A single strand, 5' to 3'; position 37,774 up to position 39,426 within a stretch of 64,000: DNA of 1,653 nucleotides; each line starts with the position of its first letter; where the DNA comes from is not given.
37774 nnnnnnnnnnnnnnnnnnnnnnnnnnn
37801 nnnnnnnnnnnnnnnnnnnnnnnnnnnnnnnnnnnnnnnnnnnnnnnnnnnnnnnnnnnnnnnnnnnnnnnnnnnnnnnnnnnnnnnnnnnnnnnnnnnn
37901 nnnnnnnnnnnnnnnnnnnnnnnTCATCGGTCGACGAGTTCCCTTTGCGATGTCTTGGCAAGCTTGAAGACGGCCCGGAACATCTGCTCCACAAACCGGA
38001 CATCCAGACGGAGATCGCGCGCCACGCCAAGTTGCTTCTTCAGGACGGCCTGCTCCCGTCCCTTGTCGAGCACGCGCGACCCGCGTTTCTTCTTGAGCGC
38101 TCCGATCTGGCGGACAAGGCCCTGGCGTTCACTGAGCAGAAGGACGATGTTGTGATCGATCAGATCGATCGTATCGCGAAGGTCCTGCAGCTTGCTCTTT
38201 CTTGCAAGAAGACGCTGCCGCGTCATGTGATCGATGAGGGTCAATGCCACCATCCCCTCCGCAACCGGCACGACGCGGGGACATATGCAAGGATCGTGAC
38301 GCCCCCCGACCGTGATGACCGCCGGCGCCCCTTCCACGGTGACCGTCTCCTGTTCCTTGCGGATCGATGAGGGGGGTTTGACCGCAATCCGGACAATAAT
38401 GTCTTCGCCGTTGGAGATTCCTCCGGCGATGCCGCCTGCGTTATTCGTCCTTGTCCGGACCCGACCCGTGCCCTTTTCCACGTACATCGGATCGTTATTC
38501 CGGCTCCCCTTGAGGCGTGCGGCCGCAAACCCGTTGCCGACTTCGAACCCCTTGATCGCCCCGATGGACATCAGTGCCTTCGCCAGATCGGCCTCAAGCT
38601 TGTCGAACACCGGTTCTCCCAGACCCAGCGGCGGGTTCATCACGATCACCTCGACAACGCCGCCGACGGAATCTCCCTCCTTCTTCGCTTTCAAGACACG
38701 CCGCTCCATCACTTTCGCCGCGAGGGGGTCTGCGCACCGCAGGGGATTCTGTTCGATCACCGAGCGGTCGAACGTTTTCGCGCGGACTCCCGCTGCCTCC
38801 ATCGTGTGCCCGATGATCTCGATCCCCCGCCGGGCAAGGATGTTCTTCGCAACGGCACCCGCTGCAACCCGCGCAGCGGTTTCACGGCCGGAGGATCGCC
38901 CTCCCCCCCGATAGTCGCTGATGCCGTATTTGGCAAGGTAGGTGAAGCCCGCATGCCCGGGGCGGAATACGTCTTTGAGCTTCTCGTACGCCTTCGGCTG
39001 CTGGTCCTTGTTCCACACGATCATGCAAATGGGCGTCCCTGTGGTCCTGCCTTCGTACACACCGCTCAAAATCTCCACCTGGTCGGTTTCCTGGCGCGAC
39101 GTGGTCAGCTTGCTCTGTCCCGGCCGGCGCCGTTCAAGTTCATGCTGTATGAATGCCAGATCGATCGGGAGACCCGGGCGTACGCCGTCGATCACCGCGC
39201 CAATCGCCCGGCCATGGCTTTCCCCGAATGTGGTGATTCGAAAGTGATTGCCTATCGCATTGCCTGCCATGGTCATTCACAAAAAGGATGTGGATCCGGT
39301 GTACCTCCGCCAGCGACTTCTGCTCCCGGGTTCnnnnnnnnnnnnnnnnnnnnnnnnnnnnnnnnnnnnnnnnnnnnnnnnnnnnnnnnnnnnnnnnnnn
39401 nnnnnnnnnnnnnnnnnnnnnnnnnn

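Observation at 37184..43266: Shikimate/aromatic cluster with two domain fusions; the only chorismate mutase is fused to chorismate synthase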

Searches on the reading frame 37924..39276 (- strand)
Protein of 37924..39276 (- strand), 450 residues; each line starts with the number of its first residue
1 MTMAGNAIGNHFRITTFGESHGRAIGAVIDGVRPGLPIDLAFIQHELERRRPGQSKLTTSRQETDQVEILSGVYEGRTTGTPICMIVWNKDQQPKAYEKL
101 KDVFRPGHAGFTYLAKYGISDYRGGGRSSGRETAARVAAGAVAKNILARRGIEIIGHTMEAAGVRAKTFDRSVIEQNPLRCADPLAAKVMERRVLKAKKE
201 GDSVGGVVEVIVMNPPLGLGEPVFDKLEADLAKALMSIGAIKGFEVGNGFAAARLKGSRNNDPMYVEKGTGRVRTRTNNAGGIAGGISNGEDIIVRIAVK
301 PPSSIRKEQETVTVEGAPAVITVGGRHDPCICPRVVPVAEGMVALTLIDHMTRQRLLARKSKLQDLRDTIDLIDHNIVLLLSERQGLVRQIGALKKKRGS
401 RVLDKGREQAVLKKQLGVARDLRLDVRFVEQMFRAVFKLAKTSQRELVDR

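Call 4: search_protein_families(library=ncbifam, proteins=[window:37924-39276:-], max_evalue=0.001)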
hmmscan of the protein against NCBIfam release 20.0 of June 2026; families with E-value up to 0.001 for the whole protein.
window:37924-39276:- (450 aa): 22 families
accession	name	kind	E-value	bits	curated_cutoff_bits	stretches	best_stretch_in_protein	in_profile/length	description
NF003793.1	PRK05382.1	equivalog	3.7e-142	473.2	321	1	13-352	1-343/344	chorismate synthase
TIGR00033.1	aroC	equivalog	3.5e-136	453.8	212.2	1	12-355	1-348/351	chorismate synthase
NF009113.0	PRK12463.1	equivalog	1.9e-64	218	799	1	13-355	2-368/390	chorismate synthase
TIGR01791.2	CM_archaeal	equivalog_domain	5.1e-15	55.2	66.95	1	363-445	1-83/83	chorismate mutase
NF004925.0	PRK06285.1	equivalog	3.8e-14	52.5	77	1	360-450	6-96/99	chorismate mutase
TIGR01805.1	CM_mono_grmpos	equivalog_domain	2.3e-12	47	71.2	1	363-443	1-80/81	chorismate mutase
NF008400.0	PRK11199.1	equivalog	2.8e-11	43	273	1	361-445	3-87/374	bifunctional chorismate mutase/prephenate dehydrogenase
TIGR01801.1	CM_A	equivalog_domain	4e-10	39.8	106.35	1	361-442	4-84/102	chorismate mutase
NF006691.0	PRK09239.1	equivalog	1.3e-09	38.2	120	1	360-441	9-90/108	chorismate mutase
TIGR01795.1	CM_mono_cladeE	equivalog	1.8e-09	38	107.55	1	361-440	3-82/94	chorismate mutase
NF009239.0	PRK12595.1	equivalog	2.1e-09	36.8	279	1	360-441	3-83/360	bifunctional 3-deoxy-7-phosphoheptulonate synthase/chorismate mutase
TIGR01807.1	CM_P2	equivalog_domain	6.6e-09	35.9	69.55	1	363-437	1-76/76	chorismate mutase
TIGR01797.1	CM_P_1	equivalog_domain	6.8e-09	35.8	73.7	1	363-437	1-75/83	chorismate mutase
TIGR01799.1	CM_T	equivalog_domain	8.1e-08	32.3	95.9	1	363-438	1-76/83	chorismate mutase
NF005475.0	PRK07075.1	equivalog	2.3e-07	30.9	126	1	361-437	11-86/105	isochorismate lyase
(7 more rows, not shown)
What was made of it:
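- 38212..39276 (-): Chorismate synthase (AroC) domain of the 450-aa fusion protein, residues 1-355. NF003793 473.2 bits against a cutoff of 321; TIGR00033 453.8 against 212.2 (call 4).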

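Call 5: search_protein_families(library=pfam, proteins=[window:37924-39276:-], max_evalue=0.01)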
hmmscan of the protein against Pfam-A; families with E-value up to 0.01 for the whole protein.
window:37924-39276:- (450 aa): 2 families
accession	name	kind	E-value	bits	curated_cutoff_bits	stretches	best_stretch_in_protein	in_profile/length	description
PF01264.26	Chorismate_synt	-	5.8e-139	462.8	27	1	12-351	1-326/327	Chorismate synthase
PF01817.26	CM_2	-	1.1e-17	64.4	27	1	366-444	1-79/80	Chorismate mutase type II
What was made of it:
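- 38212..39276 (-): PF01264 at residues 12-351 (call 5).
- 37927..38211 (-): Linker plus the AroQ-type chorismate mutase domain of the same polypeptide, residues 356-450 (Pfam CM_2 at 366-444 = 37945-38181). The stop codon at 37924-37926 overlaps the tyrA start. PF01817 E=1.1e-17, 64.4 bits against a gathering score of 27 (call 5).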

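Call 7: find_homologous_proteins(query=window:37924-39276:-, max_evalue=0.00001)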
Query window:37924-39276:- (450 aa): 8000 proteins with E <= 0.00001 among 8000 candidates; the best 120 are listed.
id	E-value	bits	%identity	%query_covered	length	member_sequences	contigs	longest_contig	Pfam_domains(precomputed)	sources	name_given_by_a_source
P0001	5.2e-291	983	100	100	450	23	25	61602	PF01264.27,PF01817.27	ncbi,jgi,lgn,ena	jgi:chorismate synthase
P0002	6.1e-253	857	85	99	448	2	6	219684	PF01264.27,PF01817.27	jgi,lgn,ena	-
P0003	1.1e-244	830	82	99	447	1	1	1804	PF01264.27,PF01817.27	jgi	-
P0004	2.6e-243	826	79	99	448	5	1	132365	PF01264.27,PF01817.27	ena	-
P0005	3.5e-241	818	82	99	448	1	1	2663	PF01264.27,PF01817.27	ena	-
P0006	4.4e-240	815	81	99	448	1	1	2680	PF01264.27,PF01817.27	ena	-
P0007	1.9e-239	813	81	99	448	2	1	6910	PF01264.27,PF01817.27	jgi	jgi:chorismate synthase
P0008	6.8e-237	804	79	99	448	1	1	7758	PF01264.27,PF01817.27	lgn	-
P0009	1.2e-233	794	78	99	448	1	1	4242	PF01264.27,PF01817.27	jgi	jgi:chorismate synthase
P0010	5.9e-231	785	77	99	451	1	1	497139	PF01264.27,PF01817.27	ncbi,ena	-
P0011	1.1e-230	784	77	99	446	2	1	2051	PF01264.27,PF01817.27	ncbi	-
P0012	8.2e-228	774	77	99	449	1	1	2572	PF01264.27,PF01817.27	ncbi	-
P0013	1.6e-227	773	76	99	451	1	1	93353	PF01264.27,PF01817.27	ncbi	-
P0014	2.0e-227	773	76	99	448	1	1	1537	PF01264.27,PF01817.27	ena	-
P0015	1.2e-226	771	75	99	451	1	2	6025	PF01264.27,PF01817.27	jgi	jgi:chorismate synthase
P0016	1.8e-226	770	75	99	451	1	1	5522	PF01264.27,PF01817.27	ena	-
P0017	2.0e-226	770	75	99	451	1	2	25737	PF01264.27,PF01817.27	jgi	jgi:chorismate synthase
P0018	4.2e-226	769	75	99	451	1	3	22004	PF01264.27,PF01817.27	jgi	jgi:chorismate synthase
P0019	4.4e-226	769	75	100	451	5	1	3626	PF01264.27,PF01817.27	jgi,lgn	-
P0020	7.2e-226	768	76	99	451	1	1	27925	PF01264.27,PF01817.27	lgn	-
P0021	2.8e-225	766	74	99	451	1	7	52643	PF01264.27,PF01817.27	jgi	jgi:chorismate synthase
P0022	3.2e-225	766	75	99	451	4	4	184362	PF01264.27,PF01817.27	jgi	jgi:chorismate synthase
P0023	4.2e-225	765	75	100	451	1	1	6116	PF01264.27,PF01817.27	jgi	jgi:chorismate synthase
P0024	7.5e-225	765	76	98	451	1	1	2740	PF01264.27,PF01817.27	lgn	-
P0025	5.1e-223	759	76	99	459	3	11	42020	PF01264.27,PF01817.27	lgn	-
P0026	2.2e-222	757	74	99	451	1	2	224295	PF01264.27,PF01817.27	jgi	jgi:chorismate synthase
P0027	3.7e-222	756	75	98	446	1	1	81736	PF01264.27,PF01817.27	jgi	jgi:chorismate synthase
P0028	4.0e-222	756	75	100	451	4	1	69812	PF01264.27,PF01817.27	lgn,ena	-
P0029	6.0e-222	755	74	100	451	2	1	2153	PF01264.27,PF01817.27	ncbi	-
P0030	1.2e-221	754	74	99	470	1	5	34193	PF01264.27,PF01817.27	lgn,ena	-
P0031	1.3e-221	754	74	98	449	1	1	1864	PF01264.27,PF01817.27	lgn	-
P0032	1.7e-221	754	75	98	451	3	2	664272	PF01264.27,PF01817.27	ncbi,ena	-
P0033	1.7e-221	754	74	100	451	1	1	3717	PF01264.27,PF01817.27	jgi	jgi:chorismate synthase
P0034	2.2e-221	753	75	100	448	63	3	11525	PF01264.27,PF01817.27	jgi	jgi:chorismate synthase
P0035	2.3e-221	753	73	99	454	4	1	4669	PF01264.27,PF01817.27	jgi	jgi:chorismate synthase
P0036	4.5e-221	752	73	99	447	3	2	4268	PF01264.27,PF01817.27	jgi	jgi:chorismate synthase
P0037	7.6e-221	751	76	98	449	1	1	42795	PF01264.27,PF01817.27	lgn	-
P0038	7.9e-221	751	74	99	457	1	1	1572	PF01264.27,PF01817.27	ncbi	-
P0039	9.1e-221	751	75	98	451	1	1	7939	PF01264.27,PF01817.27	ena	-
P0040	2.1e-220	750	73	98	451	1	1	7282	PF01264.27,PF01817.27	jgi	jgi:chorismate synthase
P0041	2.6e-220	750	74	98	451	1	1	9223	PF01264.27,PF01817.27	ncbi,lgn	-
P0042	3.4e-220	749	75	100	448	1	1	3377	PF01264.27,PF01817.27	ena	-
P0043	3.9e-220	749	76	99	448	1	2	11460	PF01264.27,PF01817.27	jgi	jgi:chorismate synthase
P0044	4.1e-220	749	74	100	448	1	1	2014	PF01264.27,PF01817.27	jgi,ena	-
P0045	4.2e-220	749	73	100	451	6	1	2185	PF01264.27,PF01817.27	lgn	-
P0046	6.2e-220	748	74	100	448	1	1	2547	PF01264.27,PF01817.27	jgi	jgi:chorismate synthase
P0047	1.3e-219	747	73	98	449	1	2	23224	PF01264.27,PF01817.27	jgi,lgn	jgi:chorismate synthase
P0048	1.5e-219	747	74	98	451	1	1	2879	PF01264.27,PF01817.27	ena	-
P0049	1.7e-219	747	75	99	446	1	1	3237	PF01264.27,PF01817.27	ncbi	-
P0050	2.4e-219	747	74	99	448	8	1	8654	PF01264.27,PF01817.27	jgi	jgi:chorismate synthase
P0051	2.7e-219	746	74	98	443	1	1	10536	PF01264.27,PF01817.27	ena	-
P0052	5.0e-219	745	74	99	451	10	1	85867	PF01264.27,PF01817.27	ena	-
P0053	6.4e-219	745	75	96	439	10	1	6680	PF01264.27,PF01817.27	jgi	-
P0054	6.5e-219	745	74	100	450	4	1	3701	PF01264.27,PF01817.27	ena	-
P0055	8.0e-219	745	72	98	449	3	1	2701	PF01264.27,PF01817.27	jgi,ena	-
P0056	9.7e-219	745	74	100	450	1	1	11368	PF01264.27,PF01817.27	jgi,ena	-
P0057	1.4e-218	744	74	99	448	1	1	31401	PF01264.27,PF01817.27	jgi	jgi:chorismate synthase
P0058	2.4e-218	743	75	100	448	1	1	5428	PF01264.27,PF01817.27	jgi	jgi:chorismate synthase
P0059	3.3e-218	743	73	99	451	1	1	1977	PF01264.27,PF01817.27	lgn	-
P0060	3.4e-218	743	74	99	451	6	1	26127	PF01264.27,PF01817.27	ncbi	-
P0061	7.1e-218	742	75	98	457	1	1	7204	PF01264.27,PF01817.27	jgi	jgi:chorismate synthase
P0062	8.2e-218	741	72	99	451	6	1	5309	PF01264.27,PF01817.27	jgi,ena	-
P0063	8.3e-218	741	74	98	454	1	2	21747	PF01264.27,PF01817.27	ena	-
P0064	1.8e-217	740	72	99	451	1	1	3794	PF01264.27,PF01817.27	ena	-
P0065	2.1e-217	740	73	98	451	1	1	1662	PF01264.27,PF01817.27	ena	-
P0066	2.4e-217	740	74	100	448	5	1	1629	PF01264.27,PF01817.27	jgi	jgi:chorismate synthase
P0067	2.7e-217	740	73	100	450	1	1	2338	PF01264.27,PF01817.27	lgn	-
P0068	2.8e-217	740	74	99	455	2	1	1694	PF01264.27,PF01817.27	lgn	-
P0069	2.8e-217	740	73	99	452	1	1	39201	PF01264.27,PF01817.27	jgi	jgi:chorismate synthase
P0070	3.2e-217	740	73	98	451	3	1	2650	PF01264.27,PF01817.27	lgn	-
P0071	5.1e-217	739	74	99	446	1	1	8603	PF01264.27,PF01817.27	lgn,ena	-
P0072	5.4e-217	739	74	100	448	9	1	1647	PF01264.27,PF01817.27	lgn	-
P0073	6.1e-217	739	74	98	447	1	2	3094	PF01264.27,PF01817.27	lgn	-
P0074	7.2e-217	738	74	100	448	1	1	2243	PF01264.27,PF01817.27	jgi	jgi:chorismate synthase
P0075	9.1e-217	738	72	99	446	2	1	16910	PF01264.27,PF01817.27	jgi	jgi:chorismate synthase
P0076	1.3e-216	738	73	99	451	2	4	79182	PF01264.27,PF01817.27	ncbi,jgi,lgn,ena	ncbi:MAG: chorismate synthase [Ignavibacteria bacterium]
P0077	1.9e-216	737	73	98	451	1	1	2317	PF01264.27,PF01817.27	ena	-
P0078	2.2e-216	737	74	98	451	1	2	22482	PF01264.27,PF01817.27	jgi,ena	jgi:chorismate synthase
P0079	6.8e-216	735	73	99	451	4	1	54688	PF01264.27,PF01817.27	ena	-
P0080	8.4e-216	735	72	99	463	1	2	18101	PF01264.27,PF01817.27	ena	-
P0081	1.0e-215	735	73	98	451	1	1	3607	PF01264.27,PF01817.27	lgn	-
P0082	1.0e-215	735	73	99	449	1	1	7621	PF01264.27,PF01817.27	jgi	jgi:chorismate synthase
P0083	2.8e-215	733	73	98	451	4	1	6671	PF01264.27,PF01817.27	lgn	-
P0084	4.3e-215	733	73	99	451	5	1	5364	PF01264.27,PF01817.27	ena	-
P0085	4.9e-215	732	72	100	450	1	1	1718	PF01264.27,PF01817.27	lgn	-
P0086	1.8e-214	731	71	98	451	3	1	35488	PF01264.27,PF01817.27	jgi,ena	-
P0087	2.4e-214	730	73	98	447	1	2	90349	PF01264.27,PF01817.27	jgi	jgi:chorismate synthase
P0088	2.7e-214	730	72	98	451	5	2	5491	PF01264.27,PF01817.27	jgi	jgi:chorismate synthase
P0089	3.4e-214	730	72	98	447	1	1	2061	PF01264.27,PF01817.27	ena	-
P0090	3.9e-214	729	71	98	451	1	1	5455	PF01264.27,PF01817.27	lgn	-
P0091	4.1e-214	729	72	99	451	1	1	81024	PF01264.27,PF01817.27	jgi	jgi:chorismate synthase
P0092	4.5e-214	729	72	99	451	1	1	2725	PF01264.27,PF01817.27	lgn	-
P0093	1.8e-213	727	72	98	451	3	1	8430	PF01264.27,PF01817.27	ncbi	-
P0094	1.8e-213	727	72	98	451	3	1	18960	PF01264.27,PF01817.27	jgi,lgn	jgi:chorismate synthase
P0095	4.2e-213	726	72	98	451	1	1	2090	PF01264.27,PF01817.27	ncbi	-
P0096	1.0e-212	725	73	98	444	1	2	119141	PF01264.27,PF01817.27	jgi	jgi:chorismate synthase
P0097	1.6e-212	724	70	98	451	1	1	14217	PF01264.27,PF01817.27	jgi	jgi:chorismate synthase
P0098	2.2e-212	724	71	98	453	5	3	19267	PF01264.27,PF01817.27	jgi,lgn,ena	jgi:chorismate synthase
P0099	2.2e-212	724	72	99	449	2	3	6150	PF01264.27,PF01817.27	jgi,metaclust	jgi:chorismate synthase|metaclust:\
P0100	5.6e-212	722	71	98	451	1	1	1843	PF01264.27,PF01817.27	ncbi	-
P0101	8.8e-212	722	72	99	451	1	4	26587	PF01264.27,PF01817.27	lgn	-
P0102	1.1e-211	721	71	99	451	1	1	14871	PF01264.27,PF01817.27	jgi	jgi:chorismate synthase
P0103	1.4e-211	721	71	99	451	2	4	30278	PF01264.27,PF01817.27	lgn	-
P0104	2.3e-211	720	72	99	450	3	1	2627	PF01264.27,PF01817.27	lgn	-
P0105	3.2e-211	720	70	98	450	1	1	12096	PF01264.27,PF01817.27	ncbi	-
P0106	1.1e-210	718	75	96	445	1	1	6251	PF01264.27,PF01817.27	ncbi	-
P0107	2.5e-210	717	71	98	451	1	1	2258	PF01264.27,PF01817.27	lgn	-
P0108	6.8e-210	715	71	99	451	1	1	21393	PF01264.27,PF01817.27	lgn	-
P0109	2.5e-209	714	71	98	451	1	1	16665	PF01264.27,PF01817.27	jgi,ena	-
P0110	3.6e-209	713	70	98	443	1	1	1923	PF01264.27,PF01817.27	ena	-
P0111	4.4e-209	713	71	99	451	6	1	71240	PF01264.27,PF01817.27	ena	-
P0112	5.8e-209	712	71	99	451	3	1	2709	PF01264.27,PF01817.27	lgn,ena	-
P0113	8.7e-209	712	71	99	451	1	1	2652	PF01264.27,PF01817.27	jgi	jgi:chorismate synthase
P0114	9.2e-209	712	71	98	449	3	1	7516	PF01264.27,PF01817.27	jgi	jgi:chorismate synthase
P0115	1.3e-208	711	70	98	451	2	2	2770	PF01264.27,PF01817.27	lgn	-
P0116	1.8e-208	711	70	98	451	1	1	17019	PF01264.27,PF01817.27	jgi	jgi:chorismate synthase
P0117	2.7e-208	710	71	99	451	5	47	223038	PF01264.27,PF01817.27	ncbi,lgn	-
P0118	4.2e-208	709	69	99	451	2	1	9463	PF01264.27,PF01817.27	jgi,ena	-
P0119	4.4e-207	706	70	99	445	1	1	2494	PF01264.27,PF01817.27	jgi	jgi:chorismate synthase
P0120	6.4e-207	706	69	99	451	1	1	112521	PF01264.27,PF01817.27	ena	-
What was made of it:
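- All 120 best homologue clusters (69-100% identity, lengths 439-470) carry PF01264 plus PF01817 (call 7).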

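Call 9: list_cluster_members(proteins=[P0001, P0010, P0032, P0076, P0117])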
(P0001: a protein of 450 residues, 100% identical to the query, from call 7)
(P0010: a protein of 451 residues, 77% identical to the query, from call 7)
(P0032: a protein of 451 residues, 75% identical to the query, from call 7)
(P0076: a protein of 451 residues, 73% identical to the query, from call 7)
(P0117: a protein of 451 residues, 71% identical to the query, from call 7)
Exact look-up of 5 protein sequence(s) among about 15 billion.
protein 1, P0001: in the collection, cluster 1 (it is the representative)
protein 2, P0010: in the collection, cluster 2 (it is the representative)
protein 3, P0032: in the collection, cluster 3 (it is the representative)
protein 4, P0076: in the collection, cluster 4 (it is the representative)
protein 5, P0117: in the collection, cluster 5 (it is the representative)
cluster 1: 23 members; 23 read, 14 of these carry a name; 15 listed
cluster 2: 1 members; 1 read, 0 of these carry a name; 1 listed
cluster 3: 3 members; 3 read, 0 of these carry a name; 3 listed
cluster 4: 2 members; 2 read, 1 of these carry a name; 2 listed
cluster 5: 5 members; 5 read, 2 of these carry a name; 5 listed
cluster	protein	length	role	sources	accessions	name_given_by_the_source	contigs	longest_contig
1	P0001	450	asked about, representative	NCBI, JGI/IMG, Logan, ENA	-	chorismate synthase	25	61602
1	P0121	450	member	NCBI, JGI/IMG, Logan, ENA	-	chorismate synthase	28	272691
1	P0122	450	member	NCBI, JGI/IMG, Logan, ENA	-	chorismate synthase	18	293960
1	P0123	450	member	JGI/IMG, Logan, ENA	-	chorismate synthase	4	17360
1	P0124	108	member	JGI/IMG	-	chorismate mutase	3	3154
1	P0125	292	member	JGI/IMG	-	chorismate synthase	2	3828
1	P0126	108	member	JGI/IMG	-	chorismate mutase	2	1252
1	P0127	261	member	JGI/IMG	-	chorismate mutase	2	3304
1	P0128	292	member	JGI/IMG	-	chorismate synthase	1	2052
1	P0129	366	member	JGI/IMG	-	chorismate synthase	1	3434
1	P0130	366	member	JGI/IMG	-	chorismate synthase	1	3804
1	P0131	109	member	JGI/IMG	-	chorismate mutase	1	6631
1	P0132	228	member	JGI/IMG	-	chorismate mutase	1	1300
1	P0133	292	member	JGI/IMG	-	chorismate synthase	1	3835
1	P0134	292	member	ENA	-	-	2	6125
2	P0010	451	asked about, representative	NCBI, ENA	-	-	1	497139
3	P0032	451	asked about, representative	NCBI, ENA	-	-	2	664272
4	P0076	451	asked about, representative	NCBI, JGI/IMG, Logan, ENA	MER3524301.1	MAG: chorismate synthase [Ignavibacteria bacterium]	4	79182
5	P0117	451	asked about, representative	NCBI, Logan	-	-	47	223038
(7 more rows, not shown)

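Call 26: search_protein_representatives(protein=window:37924-39276:-)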
Query: 450 residues. Proteins with E-value up to 0.001 (for the whole library): 15470; up to 1e-10: 8156; up to 1e-30: 2430. The best 150 are listed.
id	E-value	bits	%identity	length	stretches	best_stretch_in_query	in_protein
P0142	2.8e-124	431.7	57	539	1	3-359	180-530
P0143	1.7e-123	429.0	58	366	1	3-354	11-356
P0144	2.4e-123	428.5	56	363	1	5-357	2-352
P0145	3.0e-117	408.5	45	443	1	5-445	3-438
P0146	2.0e-112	392.6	56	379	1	5-356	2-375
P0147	2.1e-110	385.9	46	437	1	6-444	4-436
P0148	9.2e-110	383.8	52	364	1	6-351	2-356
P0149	3.6e-109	381.9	53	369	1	3-357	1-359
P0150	1.0e-107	377.1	47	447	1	5-445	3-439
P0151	1.1e-106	373.7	50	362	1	3-354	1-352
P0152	1.3e-105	370.2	51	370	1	3-351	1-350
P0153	6.3e-105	367.9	52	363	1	5-359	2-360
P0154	2.1e-104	366.2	52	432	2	191-445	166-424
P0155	2.1e-104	366.2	43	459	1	4-437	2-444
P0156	2.6e-104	365.9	55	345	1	14-355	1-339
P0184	1.2e-92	327.4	49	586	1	3-397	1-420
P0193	2.4e-89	316.5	42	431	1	5-441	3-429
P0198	9.9e-89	314.5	41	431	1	6-444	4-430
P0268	3.8e-80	286.3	40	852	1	8-442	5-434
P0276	1.6e-79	284.2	40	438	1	9-446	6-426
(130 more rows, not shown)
